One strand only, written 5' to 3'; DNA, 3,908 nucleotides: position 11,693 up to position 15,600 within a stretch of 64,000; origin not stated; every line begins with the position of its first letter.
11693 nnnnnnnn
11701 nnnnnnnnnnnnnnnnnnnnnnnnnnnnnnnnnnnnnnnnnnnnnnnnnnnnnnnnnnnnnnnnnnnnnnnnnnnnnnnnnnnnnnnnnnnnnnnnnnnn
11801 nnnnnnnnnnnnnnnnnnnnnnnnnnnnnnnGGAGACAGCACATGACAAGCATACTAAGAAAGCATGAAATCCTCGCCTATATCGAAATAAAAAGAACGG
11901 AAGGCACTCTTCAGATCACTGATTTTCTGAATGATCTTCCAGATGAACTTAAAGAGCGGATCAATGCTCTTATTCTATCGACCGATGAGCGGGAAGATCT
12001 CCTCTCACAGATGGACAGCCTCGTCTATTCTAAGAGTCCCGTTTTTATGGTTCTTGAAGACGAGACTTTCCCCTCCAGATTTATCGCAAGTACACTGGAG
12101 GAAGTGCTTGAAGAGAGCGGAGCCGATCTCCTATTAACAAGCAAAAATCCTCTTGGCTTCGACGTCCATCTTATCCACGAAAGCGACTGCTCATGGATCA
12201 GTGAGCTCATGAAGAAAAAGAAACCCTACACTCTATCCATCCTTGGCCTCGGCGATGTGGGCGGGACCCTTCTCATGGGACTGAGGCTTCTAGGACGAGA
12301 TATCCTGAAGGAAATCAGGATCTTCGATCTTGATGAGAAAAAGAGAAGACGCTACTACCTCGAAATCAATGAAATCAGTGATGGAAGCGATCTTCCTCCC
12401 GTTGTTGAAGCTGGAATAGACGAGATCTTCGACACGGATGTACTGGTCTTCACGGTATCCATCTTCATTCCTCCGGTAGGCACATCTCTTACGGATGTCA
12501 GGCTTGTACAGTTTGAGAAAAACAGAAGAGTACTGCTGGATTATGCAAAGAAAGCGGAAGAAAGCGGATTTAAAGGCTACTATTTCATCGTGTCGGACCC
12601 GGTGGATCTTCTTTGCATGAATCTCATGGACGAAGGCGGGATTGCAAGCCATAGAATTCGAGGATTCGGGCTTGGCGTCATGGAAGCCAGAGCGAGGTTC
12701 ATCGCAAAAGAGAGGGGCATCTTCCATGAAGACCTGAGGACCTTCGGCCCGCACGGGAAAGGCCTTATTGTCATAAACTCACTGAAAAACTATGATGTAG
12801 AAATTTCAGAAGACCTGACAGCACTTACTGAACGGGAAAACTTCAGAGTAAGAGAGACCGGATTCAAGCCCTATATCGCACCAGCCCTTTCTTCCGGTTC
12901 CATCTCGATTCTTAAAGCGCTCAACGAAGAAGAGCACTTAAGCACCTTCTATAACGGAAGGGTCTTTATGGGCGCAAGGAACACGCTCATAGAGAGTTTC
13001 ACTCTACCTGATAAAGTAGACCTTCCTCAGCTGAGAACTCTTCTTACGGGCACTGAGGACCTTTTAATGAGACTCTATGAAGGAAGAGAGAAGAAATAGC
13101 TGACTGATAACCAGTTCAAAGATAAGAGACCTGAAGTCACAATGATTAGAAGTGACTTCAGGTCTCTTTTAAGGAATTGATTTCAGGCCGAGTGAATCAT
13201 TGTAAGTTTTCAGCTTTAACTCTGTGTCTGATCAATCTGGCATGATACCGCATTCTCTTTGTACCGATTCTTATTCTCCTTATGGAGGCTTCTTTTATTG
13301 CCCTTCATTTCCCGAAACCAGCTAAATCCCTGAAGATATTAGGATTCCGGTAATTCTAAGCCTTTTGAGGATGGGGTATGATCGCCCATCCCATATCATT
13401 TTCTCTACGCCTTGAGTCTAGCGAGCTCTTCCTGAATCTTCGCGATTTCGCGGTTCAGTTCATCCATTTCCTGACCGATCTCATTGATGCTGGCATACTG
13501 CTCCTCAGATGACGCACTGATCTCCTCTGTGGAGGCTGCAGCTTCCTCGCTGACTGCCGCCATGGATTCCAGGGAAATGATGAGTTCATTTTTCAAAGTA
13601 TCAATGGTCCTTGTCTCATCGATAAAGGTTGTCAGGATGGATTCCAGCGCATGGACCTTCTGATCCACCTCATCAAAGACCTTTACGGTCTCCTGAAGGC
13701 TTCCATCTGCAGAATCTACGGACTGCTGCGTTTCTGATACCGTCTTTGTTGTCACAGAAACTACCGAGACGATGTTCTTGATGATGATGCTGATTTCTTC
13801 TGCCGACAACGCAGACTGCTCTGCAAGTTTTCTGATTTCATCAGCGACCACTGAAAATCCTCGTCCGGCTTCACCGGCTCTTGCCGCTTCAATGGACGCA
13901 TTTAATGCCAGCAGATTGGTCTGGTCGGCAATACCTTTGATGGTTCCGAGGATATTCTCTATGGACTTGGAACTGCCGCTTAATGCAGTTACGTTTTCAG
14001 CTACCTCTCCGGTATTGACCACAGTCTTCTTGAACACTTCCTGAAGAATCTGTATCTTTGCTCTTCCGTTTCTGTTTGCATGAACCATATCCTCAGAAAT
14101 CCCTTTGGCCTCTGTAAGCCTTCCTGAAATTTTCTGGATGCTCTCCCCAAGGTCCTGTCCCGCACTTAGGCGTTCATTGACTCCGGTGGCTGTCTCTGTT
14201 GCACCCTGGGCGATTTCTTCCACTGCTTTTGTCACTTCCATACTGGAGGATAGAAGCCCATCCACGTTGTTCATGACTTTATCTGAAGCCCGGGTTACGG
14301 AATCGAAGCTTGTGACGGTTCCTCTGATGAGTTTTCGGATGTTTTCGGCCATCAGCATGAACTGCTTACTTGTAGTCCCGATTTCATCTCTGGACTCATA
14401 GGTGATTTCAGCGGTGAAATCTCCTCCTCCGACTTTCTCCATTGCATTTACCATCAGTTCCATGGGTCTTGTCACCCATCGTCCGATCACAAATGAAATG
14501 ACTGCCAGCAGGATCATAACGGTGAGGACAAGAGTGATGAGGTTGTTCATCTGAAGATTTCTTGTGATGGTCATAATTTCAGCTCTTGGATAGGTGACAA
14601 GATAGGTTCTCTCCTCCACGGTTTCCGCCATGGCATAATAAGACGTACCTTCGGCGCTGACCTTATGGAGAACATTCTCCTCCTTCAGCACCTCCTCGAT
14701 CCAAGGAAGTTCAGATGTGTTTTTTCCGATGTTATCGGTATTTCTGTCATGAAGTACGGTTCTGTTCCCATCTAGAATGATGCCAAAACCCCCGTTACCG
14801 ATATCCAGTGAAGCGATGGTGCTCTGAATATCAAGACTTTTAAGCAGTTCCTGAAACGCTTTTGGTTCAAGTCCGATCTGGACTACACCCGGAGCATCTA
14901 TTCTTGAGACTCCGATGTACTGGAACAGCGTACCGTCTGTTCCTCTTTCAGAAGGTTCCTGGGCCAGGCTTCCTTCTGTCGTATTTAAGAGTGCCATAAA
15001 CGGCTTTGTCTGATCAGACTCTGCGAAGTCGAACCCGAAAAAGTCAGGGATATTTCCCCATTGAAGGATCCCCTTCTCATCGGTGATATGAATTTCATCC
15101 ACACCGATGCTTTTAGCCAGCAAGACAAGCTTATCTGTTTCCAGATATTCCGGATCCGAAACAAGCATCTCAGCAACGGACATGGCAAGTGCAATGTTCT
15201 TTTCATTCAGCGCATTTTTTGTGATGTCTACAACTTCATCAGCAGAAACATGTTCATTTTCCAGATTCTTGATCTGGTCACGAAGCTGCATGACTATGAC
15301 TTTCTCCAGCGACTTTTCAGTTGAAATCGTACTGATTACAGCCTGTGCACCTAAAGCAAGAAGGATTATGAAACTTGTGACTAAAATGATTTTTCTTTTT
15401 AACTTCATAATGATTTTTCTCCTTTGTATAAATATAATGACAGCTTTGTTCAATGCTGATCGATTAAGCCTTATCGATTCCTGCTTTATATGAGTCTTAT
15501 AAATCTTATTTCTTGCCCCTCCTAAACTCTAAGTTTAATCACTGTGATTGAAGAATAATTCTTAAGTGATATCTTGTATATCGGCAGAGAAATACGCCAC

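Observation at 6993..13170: Self-contained two-gene system: giant nucleotide-handling protein plus orphan LDH-fold partner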

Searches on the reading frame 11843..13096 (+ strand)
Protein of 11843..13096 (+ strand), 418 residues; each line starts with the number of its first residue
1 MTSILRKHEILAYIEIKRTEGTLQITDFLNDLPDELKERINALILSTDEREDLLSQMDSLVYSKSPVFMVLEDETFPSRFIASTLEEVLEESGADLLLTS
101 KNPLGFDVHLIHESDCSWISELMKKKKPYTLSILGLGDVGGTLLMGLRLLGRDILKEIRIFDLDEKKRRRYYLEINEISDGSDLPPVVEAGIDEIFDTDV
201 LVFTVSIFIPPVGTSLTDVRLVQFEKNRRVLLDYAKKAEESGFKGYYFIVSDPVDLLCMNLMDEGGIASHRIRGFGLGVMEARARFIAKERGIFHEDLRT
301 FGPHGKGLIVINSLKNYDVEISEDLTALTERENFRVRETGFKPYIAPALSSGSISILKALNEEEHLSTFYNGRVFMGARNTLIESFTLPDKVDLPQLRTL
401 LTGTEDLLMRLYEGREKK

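Call 8: search_protein_families(library=pfam, proteins=[window:11843-13096:+], max_evalue=0.1)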
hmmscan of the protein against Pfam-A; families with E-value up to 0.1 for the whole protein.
window:11843-13096:+ (418 aa): 3 families
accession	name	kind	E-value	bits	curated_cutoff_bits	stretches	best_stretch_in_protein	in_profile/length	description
PF00056.29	Ldh_1_N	-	6.6e-07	29.9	27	1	131-273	3-140/141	lactate/malate dehydrogenase, NAD binding domain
PF24262.1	DUF7463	-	0.025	15.2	27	1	86-172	5-91/110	Family of unknown function (DUF7463)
PF18215.6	Rtt106_N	-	0.053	13.6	26.3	0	27-41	1-15/45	Histone chaperone Rtt106 N-terminal domain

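Call 9: search_protein_families(library=ncbifam, proteins=[window:11843-13096:+], max_evalue=0.1)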
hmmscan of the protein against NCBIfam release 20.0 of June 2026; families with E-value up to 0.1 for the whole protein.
window:11843-13096:+ (418 aa): 7 families
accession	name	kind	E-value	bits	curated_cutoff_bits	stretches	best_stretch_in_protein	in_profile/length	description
TIGR01771.1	L-LDH-NAD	equivalog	8.4e-12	45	303.55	1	133-311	1-176/299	L-lactate dehydrogenase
NF000824.0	PRK00066.1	subfamily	1.9e-09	37.3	339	1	125-291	3-164/316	L-lactate dehydrogenase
NF004863.0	PRK06223.1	subfamily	3.4e-09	36.3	283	1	130-318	5-190/313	malate dehydrogenase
TIGR01763.1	MalateDH_bact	equivalog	0.00031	20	351.85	1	131-310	4-180/305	malate dehydrogenase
NF041314.1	Malate_DH_Halo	equivalog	0.0011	18.3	550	1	149-291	21-160/304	malate dehydrogenase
NF007291.0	PRK09762.1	equivalog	0.002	17.8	271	1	96-173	95-169/236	galactosamine-6-phosphate isomerase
TIGR03944.1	dehyd_SbnB_fam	equivalog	0.024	13.7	326.9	1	121-204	125-205/327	2,3-diaminopropionate biosynthesis protein SbnB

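Call 12: search_solved_structures(query=window:11843-13096:+, max_evalue=1)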
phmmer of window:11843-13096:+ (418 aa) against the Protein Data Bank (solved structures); distinct sequences matched with E-value up to 1: 109 (the best 60 are shown).
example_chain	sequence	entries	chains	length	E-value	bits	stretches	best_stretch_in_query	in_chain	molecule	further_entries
4lmr_A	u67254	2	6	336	4.9e-09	39.1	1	130-306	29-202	L-lactate dehydrogenase 1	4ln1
4m1q_A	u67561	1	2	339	1.6e-08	37.5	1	129-300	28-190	L-lactate dehydrogenase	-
3pqd_A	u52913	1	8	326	2.2e-07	33.7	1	130-306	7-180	L-lactate dehydrogenase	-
3d0o_A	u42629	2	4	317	3.1e-07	33.2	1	126-306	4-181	L-lactate dehydrogenase 1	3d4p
3pqe_A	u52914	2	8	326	3.2e-07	33.2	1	130-291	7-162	L-lactate dehydrogenase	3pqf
3h3j_A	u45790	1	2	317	4.6e-07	32.7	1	126-306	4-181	L-lactate dehydrogenase 1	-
9dq7_P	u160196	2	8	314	4.7e-07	32.6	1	131-299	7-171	L-lactate dehydrogenase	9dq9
2x0i_A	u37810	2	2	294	1.4e-06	31.1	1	131-323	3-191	MALATE DEHYDROGENASE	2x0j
6j9s_A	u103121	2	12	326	1.4e-06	31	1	131-298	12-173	L-lactate dehydrogenase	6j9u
4q3n_A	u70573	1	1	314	1.6e-06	30.9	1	133-299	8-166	MGS-M5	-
9jlo_A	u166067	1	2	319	1.7e-06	30.8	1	131-298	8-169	L-lactate dehydrogenase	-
3wsv_A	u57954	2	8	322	1.8e-06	30.7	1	126-285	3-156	L-lactate dehydrogenase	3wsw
7f8d_A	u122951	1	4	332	1.9e-06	30.6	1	123-309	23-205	Malate dehydrogenase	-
4plh_A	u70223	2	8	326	2e-06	30.6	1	130-309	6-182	malate dehydrogenase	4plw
7x1l_A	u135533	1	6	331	2.2e-06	30.4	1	123-309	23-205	Malate dehydrogenase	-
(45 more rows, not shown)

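Call 15: find_homologous_proteins(query=window:11843-13096:+)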
Query window:11843-13096:+ (418 aa): 6229 proteins with E <= 0.001 among 8000 candidates; the best 120 are listed.
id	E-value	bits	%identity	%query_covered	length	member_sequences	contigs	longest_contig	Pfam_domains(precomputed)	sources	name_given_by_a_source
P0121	2.2e-270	915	100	100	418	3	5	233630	PF00056.30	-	-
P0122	2.0e-223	760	82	100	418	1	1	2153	PF00056.30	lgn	-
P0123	2.4e-222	756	83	100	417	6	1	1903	PF00056.30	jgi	-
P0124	1.9e-216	737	80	100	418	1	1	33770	PF00056.30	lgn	-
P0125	1.8e-209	714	77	99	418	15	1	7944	PF00056.30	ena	-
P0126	3.9e-207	706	78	99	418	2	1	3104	PF00056.30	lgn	-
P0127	9.9e-207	705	77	99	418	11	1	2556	PF00056.30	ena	-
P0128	8.7e-206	702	75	100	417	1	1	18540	PF00056.30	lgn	-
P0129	2.2e-203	694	76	99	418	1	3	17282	PF00056.30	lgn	-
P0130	1.0e-202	692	76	99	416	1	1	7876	PF00056.30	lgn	-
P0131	5.6e-200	683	75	100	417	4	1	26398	PF00056.30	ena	-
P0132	2.0e-176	605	67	99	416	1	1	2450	PF00056.30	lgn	-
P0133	2.3e-174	598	66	99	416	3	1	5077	PF00056.30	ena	-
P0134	3.0e-174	598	66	99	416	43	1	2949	PF00056.30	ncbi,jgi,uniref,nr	ncbi:lactate/malate family dehydrogenase [Proteiniclasticum sp.]|uniref:lactate/malate family dehydr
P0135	3.7e-174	598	66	99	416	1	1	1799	PF00056.30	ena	-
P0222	4.9e-71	258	47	69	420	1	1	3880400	PF00056.30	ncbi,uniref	ncbi:lactate/malate family dehydrogenase [Alloiococcus sp. CFN-8]|uniref:lactate/malate family dehyd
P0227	1.3e-70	257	47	63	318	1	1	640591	PF00056.30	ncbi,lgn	-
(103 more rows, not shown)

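Call 37: search_solved_structures(query=A4, max_evalue=0.001, show_alignments=2)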
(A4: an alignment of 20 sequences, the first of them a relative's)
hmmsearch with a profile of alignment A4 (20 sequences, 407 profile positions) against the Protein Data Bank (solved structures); distinct sequences matched with E-value up to 0.001: 82 (the best 60 are shown).
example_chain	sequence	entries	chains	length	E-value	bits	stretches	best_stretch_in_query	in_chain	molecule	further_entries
4q3n_A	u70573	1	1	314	1.8e-13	53.6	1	118-302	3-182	MGS-M5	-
4m1q_A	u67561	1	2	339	2e-12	50.2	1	112-298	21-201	L-lactate dehydrogenase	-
9dq7_P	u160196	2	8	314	8.6e-12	48.1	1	118-298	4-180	L-lactate dehydrogenase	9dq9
4lmr_A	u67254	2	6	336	1.6e-11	47.2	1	113-297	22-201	L-lactate dehydrogenase 1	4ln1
3d0o_A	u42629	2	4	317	2.1e-11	46.8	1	117-298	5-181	L-lactate dehydrogenase 1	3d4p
3h3j_A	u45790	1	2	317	3.1e-11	46.2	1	117-298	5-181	L-lactate dehydrogenase 1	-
1ldn_A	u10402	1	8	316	4.5e-10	42.4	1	117-298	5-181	L-LACTATE DEHYDROGENASE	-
1ldb_A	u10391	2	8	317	4.5e-10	42.4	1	117-298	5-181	APO-L-LACTATE DEHYDROGENASE | L-LACTATE DEHYDROGENASE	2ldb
2zqy_A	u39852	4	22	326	9.5e-10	41.3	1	115-298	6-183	L-lactate dehydrogenase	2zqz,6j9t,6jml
6j9s_A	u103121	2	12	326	1.1e-09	41.2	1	115-298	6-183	L-lactate dehydrogenase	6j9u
3pqd_A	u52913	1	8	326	1.5e-09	40.7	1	118-298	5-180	L-lactate dehydrogenase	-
3wsv_A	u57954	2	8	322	2.9e-09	39.8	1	116-275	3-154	L-lactate dehydrogenase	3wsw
3pqe_A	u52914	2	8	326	3.7e-09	39.4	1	118-283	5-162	L-lactate dehydrogenase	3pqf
1cet_A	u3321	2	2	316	1.9e-08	37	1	118-361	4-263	PROTEIN (L-LACTATE DEHYDROGENASE) | L-LACTATE DEHYDROGENASE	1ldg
1hyh_A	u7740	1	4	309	3.2e-08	36.3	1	120-319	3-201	L-2-HYDROXYISOCAPROATE DEHYDROGENASE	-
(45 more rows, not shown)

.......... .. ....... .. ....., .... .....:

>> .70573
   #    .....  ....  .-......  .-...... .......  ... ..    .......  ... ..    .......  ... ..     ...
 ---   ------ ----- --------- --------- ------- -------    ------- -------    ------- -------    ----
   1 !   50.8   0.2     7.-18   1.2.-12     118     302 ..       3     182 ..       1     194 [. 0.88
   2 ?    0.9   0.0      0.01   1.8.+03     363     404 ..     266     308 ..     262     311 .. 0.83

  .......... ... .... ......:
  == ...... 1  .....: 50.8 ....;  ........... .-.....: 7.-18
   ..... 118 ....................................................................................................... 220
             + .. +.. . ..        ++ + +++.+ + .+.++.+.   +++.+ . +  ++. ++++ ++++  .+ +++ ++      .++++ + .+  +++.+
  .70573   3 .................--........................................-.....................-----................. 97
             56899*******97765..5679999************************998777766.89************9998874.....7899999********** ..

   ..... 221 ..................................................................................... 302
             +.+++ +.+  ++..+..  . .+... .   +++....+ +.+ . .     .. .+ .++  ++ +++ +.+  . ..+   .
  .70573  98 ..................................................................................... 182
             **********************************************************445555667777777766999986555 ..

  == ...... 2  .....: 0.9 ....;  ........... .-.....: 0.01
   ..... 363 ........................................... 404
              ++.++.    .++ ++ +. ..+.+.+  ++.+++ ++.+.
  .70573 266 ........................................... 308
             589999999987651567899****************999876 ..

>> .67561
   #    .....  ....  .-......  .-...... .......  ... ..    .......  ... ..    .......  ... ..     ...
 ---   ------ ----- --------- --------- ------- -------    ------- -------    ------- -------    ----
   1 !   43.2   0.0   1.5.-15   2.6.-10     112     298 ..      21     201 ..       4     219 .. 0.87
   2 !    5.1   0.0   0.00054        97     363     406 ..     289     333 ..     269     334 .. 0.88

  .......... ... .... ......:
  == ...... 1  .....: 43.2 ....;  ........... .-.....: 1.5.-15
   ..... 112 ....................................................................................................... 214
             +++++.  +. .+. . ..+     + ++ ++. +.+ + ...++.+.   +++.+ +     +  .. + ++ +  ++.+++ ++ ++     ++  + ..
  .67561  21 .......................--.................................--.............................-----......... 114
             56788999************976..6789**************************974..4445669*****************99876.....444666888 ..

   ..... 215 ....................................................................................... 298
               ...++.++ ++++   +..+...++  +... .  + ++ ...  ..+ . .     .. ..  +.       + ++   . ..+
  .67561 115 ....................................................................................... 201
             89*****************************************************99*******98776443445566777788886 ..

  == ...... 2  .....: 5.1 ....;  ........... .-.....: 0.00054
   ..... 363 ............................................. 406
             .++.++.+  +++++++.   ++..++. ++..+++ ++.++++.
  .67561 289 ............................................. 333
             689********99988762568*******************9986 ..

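Call 54: find_encoding_contigs(protein=P0227, flank=8000, max_places=2)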
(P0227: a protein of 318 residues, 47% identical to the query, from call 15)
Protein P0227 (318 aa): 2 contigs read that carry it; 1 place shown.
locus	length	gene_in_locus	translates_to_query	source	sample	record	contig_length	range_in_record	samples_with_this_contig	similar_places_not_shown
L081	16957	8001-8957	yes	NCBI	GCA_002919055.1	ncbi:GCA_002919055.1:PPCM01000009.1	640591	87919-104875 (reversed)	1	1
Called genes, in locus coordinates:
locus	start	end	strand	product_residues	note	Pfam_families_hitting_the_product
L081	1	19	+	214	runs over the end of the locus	PF03006:HlyIII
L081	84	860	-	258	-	PF08445:FR47 (weak)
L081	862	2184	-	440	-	PF01554:MatE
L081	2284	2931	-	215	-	-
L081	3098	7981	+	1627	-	PF01467:CTP_transf_like (weak)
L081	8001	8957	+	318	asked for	PF00056:Ldh_1_N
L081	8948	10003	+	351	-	PF03358:FMN_red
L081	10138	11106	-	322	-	PF01636:APH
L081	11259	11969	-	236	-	PF01171:ATP_bind_3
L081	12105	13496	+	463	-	PF00890:FAD_binding_2 (weak), PF01262:AlaDh_PNT_C (faint), PF01266:DAO (faint), PF07992:Pyr_redox_2, PF12831:FAD_oxidored, PF13738:Pyr_redox_3, PF00070:Pyr_redox, PF02852:Pyr_redox_dim, +3 more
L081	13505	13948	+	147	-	PF07386:DUF1499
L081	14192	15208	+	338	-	PF00356:LacI, PF00532:Peripla_BP_1, PF13377:Peripla_BP_3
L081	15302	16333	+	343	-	PF00532:Peripla_BP_1, PF13407:Peripla_BP_4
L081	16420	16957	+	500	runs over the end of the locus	PF00005:ABC_tran, PF13304:AAA_21 (faint), PF00005:ABC_tran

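Call 55: find_encoding_contigs(protein=P0222, flank=8000, max_places=2)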
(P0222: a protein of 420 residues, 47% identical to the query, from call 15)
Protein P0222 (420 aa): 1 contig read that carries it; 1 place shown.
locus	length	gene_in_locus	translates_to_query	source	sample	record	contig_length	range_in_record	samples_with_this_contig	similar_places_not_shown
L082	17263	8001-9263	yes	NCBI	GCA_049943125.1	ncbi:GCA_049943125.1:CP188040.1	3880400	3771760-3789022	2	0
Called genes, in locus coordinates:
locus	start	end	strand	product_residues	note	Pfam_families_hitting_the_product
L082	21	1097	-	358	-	PF02608:Bmp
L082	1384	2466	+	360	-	PF24568:CC_PcsB, PF06725:3D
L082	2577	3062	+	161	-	PF16224:DUF4883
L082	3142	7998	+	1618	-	PF25801:HEAT_GCN1_C_2 (faint), PF01467:CTP_transf_like (weak)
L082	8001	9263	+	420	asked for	PF00056:Ldh_1_N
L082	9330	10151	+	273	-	PF02811:PHP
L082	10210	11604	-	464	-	PF02127:Peptidase_M18, PF05343:Peptidase_M42 (faint)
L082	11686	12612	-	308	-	PF02603:Hpr_kinase_N, PF07475:Hpr_kinase_C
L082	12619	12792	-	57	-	PF05979:DUF896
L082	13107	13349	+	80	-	PF09388:SpoOE-like (weak)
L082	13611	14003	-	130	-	-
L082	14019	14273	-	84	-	PF06949:DUF1292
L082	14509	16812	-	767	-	PF13361:UvrD_C (faint), PF00580:UvrD-helicase, PF13245:AAA_19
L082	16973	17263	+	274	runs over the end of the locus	PF01370:Epimerase, PF04321:RmlD_sub_bind, PF01073:3Beta_HSD, PF02719:Polysacc_synt_2, PF16363:GDP_Man_Dehyd, PF07993:NAD_binding_4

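Call 56: search_protein_families(library=padloc, proteins=[window:11843-13096:+], max_evalue=0.01)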
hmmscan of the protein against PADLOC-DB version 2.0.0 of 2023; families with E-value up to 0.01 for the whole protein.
window:11843-13096:+ (418 aa): 0 families

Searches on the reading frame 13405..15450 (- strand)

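Call 17: search_protein_families(library=pfam, proteins=[window:13405-15450:-], max_evalue=0.001)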
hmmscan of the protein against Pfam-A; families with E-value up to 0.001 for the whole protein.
window:13405-15450:- (681 aa): 2 families
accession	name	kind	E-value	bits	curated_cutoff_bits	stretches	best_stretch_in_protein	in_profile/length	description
PF00015.26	MCPsignal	-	3e-37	128.5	34.6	1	482-611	20-149/172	Methyl-accepting chemotaxis protein (MCP) signalling domain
PF00672.30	HAMP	-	4.4e-11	43.4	25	1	322-372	2-52/53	HAMP domain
